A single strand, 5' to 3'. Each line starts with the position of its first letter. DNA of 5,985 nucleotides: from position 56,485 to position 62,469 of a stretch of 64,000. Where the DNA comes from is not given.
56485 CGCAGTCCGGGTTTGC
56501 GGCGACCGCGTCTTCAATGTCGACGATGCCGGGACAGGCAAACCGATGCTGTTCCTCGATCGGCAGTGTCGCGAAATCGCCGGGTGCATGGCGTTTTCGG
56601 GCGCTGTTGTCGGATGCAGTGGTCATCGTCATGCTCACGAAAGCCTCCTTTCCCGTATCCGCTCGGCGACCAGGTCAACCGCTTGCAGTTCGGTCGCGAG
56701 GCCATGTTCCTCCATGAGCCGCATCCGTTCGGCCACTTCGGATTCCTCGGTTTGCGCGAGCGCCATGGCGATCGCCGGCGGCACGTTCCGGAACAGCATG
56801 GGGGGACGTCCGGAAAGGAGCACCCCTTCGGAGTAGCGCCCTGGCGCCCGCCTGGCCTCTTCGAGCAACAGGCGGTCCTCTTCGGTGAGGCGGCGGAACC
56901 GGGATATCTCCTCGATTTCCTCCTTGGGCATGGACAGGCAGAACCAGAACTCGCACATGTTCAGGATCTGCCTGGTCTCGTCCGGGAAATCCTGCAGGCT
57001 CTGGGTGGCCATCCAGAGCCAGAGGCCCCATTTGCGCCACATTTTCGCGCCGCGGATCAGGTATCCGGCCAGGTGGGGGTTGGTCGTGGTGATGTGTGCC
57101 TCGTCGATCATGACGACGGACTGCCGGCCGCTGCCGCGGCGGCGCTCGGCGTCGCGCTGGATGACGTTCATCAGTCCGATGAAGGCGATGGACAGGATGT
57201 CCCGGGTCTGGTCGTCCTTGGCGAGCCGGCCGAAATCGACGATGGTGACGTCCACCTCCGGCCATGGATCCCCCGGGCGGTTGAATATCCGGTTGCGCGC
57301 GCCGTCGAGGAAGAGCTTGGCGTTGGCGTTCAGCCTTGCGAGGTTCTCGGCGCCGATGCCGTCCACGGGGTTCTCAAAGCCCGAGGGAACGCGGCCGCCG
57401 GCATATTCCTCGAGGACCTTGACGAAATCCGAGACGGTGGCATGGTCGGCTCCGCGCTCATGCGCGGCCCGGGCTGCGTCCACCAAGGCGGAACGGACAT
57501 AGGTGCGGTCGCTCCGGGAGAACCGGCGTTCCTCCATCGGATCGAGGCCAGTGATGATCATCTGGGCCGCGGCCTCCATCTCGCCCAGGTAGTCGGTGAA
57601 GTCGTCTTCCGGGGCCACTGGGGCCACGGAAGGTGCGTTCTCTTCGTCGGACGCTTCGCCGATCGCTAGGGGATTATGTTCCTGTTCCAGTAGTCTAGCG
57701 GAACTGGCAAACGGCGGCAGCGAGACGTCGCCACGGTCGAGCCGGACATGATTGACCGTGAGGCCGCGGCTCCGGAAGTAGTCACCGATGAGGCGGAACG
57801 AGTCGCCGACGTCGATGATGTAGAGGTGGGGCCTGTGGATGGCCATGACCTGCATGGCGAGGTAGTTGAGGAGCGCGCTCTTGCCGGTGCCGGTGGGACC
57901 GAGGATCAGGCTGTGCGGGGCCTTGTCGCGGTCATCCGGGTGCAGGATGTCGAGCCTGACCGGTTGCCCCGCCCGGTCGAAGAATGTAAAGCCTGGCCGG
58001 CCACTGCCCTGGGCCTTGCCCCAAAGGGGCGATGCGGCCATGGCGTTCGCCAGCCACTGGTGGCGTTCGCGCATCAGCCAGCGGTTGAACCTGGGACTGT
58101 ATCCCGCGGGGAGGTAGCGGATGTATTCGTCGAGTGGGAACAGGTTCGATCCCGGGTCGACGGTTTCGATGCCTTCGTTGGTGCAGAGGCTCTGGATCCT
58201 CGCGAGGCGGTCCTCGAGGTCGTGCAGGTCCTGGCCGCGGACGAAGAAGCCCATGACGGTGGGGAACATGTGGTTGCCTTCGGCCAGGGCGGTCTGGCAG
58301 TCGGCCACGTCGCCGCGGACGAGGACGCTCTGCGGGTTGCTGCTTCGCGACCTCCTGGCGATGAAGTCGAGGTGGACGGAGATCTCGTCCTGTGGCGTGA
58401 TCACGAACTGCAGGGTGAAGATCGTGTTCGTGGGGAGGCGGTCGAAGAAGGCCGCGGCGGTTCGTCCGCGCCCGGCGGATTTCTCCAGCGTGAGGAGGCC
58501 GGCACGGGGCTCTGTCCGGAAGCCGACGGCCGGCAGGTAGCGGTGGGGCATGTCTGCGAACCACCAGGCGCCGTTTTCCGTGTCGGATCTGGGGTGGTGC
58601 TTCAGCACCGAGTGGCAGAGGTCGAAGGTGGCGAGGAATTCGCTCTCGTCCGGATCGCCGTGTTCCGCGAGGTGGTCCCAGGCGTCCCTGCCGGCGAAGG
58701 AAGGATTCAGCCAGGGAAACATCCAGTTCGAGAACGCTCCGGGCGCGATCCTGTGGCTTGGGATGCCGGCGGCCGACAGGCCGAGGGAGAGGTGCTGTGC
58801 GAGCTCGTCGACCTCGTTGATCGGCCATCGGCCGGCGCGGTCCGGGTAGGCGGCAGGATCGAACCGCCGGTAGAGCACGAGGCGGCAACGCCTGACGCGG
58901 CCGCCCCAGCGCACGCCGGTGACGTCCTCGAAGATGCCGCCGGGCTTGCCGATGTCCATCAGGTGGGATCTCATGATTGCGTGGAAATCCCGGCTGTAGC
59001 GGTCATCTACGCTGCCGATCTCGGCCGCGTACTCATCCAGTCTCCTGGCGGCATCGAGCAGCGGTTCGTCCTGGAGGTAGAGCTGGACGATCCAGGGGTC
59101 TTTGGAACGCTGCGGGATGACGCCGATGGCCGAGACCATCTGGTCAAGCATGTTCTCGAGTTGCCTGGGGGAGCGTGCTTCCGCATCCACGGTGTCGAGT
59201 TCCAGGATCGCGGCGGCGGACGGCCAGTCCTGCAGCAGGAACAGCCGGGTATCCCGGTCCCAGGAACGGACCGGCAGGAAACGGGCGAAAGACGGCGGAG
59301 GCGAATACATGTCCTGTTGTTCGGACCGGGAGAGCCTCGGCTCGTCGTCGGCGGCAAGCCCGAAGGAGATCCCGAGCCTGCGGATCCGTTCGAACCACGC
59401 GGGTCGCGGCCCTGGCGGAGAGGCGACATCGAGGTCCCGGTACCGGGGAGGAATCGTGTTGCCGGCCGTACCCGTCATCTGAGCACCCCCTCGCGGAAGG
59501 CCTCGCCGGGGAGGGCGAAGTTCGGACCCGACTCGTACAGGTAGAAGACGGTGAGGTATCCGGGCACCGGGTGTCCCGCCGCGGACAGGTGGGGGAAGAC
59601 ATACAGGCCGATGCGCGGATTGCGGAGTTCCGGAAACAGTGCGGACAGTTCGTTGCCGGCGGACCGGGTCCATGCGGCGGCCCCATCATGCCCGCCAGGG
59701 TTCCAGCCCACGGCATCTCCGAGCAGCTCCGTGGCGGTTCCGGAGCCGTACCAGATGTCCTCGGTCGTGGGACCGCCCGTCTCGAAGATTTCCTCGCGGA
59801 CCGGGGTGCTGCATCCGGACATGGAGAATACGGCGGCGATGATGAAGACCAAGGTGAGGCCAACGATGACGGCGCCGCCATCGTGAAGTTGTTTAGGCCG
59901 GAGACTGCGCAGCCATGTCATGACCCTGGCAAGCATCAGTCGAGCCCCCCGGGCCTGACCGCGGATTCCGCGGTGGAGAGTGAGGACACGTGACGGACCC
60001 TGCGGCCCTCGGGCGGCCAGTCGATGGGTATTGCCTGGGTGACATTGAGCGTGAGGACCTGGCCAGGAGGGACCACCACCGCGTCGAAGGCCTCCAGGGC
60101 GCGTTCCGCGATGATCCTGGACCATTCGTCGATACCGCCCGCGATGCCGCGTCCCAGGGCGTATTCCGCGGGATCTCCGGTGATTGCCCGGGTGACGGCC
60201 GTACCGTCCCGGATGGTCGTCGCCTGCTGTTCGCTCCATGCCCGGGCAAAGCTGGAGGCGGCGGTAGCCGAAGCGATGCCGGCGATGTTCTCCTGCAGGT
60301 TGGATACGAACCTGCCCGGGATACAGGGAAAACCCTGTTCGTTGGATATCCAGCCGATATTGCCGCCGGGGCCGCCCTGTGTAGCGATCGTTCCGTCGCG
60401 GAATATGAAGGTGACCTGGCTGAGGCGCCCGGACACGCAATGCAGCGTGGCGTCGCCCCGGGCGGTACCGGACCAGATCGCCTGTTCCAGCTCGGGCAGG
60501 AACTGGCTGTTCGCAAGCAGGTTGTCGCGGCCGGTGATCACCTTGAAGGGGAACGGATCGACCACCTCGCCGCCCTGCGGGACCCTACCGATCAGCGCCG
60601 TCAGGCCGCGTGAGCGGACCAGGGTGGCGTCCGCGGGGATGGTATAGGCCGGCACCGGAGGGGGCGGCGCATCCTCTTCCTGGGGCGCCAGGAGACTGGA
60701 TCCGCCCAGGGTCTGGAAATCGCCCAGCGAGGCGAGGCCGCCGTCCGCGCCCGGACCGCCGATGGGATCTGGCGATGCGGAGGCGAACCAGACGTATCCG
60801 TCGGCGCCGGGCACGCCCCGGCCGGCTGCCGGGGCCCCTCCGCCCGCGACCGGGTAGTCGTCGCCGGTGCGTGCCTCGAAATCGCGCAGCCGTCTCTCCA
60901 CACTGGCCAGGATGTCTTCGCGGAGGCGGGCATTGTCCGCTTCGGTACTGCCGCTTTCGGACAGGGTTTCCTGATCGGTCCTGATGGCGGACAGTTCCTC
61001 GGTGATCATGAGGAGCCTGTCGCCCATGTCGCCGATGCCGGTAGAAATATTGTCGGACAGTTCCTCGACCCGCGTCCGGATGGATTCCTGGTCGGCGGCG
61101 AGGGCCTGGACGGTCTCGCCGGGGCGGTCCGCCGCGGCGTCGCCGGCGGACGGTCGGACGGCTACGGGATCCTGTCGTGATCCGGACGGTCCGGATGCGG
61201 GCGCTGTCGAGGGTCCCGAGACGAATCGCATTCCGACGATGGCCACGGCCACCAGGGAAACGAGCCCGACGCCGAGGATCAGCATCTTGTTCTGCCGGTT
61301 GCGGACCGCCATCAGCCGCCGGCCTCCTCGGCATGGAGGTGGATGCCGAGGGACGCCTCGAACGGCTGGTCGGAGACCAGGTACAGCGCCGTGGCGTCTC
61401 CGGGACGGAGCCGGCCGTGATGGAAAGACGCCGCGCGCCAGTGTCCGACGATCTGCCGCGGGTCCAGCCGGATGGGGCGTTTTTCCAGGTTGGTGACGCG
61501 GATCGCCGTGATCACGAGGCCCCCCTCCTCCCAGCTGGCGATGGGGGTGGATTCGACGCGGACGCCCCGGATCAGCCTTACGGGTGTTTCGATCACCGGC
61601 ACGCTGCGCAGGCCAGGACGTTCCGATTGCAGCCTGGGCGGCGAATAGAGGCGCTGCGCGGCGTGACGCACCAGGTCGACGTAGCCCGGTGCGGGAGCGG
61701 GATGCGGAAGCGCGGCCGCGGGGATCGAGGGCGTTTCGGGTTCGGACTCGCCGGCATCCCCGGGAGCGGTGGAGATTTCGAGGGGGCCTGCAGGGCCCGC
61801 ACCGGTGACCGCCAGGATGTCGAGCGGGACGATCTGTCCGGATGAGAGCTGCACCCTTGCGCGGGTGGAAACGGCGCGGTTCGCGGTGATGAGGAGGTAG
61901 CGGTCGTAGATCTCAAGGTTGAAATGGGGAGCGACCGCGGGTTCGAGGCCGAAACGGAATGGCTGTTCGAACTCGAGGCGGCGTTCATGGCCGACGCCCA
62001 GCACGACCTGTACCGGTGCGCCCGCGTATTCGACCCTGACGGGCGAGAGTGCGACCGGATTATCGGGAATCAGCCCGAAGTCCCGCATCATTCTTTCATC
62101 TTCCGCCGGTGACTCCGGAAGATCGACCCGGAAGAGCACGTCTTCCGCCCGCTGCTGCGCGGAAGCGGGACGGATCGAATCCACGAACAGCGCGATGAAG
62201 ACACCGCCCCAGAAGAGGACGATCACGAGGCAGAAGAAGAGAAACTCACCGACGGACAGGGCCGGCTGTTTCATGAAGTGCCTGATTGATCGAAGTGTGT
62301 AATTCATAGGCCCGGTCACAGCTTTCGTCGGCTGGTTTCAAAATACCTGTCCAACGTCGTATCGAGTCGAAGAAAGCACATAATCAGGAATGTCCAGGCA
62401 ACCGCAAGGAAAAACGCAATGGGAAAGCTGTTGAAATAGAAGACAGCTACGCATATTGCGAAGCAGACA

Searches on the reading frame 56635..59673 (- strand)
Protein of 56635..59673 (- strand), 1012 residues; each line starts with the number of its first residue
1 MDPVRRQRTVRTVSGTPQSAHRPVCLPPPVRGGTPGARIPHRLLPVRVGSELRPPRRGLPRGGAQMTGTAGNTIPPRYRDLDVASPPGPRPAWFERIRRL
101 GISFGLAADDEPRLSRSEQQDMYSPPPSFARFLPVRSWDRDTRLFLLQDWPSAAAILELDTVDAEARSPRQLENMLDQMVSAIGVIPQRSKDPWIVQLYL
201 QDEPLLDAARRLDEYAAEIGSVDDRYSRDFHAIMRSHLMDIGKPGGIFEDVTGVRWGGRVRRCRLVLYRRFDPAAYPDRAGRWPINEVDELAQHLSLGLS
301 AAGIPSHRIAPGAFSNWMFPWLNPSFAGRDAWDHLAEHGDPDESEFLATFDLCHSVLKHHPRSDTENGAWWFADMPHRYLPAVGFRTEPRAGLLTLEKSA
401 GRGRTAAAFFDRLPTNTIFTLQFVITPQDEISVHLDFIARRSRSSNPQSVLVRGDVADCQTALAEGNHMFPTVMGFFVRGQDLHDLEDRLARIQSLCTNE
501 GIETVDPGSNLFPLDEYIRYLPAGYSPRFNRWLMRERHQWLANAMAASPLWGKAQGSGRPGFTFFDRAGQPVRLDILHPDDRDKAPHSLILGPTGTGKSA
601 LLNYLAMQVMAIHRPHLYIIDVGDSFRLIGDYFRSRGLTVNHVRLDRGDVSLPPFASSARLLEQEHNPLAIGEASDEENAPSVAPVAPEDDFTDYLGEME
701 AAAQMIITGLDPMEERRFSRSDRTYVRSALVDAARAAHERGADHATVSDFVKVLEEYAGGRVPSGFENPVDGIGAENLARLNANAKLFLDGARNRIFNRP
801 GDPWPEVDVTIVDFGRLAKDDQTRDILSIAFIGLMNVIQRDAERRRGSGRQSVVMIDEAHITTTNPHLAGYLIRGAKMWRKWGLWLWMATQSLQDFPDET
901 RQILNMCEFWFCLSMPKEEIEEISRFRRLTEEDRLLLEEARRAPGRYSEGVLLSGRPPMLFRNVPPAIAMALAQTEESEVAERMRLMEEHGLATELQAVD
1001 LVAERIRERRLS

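Call 8: search_protein_families(library=pfam, proteins=[window:56635-59673:-], max_evalue=0.01)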
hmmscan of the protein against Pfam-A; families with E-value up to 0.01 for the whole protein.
window:56635-59673:- (1012 aa): 6 families
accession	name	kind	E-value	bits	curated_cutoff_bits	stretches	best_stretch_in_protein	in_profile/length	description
PF11130.14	TraC_F_IV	-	1.1e-47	163.4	28.1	1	129-524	1-374/375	TraC protein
PF19044.6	P-loop_TraG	-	3.1e-08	33.1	25.8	1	563-633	3-76/413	TraG P-loop domain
PF12846.13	AAA_10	-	1.5e-05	24.7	27.5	1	582-619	18-55/362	AAA-like domain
PF01580.24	FtsK_SpoIIIE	-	0.00011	22.2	24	1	581-621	34-78/221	FtsK/SpoIIIE family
PF13191.12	AAA_16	-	0.00052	21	32.6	0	575-607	14-46/167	AAA ATPase domain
PF13401.12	AAA_22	-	0.0033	18.2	27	0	584-618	4-37/130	AAA domain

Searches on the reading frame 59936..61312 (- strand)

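Call 8: search_protein_families(library=pfam, proteins=[window:59936-61312:-], max_evalue=0.01)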
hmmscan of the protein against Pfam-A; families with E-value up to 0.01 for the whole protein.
window:59936-61312:- (458 aa): 1 family
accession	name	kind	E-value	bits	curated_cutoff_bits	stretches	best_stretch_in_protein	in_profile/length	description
PF03743.19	TrbI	-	0.00034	21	35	1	305-426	74-184/188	Bacterial conjugation TrbI-like protein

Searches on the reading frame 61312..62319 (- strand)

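Call 10: search_protein_families(library=pfam, proteins=[window:61312-62319:-], max_evalue=0.01)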
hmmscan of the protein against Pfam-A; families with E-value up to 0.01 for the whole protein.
window:61312-62319:- (335 aa): 2 families
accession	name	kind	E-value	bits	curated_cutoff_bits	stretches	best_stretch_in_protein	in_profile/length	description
PF11920.14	DUF3438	-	3.9e-37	128.5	25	1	96-324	4-242/252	Protein of unknown function (DUF3438)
PF23536.1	TraK_C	-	3.3e-06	27.6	28.5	1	251-316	45-110/110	TraK C-terminal domain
